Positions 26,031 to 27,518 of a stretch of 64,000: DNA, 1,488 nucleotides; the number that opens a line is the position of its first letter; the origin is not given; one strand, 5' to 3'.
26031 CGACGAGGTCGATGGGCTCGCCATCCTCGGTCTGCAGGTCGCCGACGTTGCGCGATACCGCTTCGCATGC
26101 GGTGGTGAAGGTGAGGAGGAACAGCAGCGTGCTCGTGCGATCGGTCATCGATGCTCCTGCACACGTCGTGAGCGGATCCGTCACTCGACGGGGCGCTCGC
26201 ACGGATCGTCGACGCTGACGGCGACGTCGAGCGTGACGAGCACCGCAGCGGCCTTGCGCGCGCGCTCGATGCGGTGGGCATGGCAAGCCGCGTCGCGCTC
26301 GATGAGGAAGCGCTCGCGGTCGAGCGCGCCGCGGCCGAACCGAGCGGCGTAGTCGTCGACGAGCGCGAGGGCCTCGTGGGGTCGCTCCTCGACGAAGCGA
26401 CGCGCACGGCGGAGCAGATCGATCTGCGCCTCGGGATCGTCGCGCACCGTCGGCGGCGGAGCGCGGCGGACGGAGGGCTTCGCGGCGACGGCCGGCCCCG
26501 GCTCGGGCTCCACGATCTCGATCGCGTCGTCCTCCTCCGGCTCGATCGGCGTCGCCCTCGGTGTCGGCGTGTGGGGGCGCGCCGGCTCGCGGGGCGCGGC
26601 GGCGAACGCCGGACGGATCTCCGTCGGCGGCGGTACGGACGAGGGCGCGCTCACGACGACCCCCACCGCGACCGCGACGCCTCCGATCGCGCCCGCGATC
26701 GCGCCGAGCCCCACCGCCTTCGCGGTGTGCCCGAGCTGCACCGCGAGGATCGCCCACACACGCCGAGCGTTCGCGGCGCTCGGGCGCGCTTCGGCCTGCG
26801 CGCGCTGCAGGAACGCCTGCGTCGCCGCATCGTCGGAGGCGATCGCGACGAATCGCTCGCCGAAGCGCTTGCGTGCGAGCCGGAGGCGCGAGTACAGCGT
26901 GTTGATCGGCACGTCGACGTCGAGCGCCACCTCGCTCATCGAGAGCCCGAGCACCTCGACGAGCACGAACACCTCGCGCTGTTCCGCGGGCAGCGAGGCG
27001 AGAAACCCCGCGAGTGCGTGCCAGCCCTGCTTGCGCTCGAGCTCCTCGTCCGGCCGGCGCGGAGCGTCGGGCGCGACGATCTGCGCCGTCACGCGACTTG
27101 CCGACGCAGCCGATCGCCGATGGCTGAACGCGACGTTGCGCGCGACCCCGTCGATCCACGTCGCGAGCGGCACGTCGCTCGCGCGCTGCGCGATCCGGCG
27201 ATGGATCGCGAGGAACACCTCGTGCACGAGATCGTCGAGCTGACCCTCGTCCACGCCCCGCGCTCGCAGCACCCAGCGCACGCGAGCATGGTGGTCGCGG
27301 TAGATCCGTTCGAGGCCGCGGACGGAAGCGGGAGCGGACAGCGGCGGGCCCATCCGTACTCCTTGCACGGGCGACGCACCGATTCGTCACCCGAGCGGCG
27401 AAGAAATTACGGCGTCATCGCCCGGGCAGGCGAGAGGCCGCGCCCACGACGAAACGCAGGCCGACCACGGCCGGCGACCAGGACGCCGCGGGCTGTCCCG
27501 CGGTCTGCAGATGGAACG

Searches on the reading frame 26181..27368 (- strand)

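Call 90: search_protein_families(library=pfam, proteins=[window:26181-27368:-], max_evalue=0.01)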
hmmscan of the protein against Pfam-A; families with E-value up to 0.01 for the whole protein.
window:26181-27368:- (395 aa): 3 families
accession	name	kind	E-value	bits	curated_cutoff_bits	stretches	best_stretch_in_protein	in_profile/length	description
PF08281.18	Sigma70_r4_2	-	1.2e-10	41.3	25.7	1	122-168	7-53/54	Sigma-70, region 4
PF04542.20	Sigma70_r2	-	5.6e-07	29.7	24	1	22-88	1-69/71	Sigma-70 region 2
PF04545.22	Sigma70_r4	-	0.0084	16.1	24.1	0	123-166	2-45/50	Sigma-70, region 4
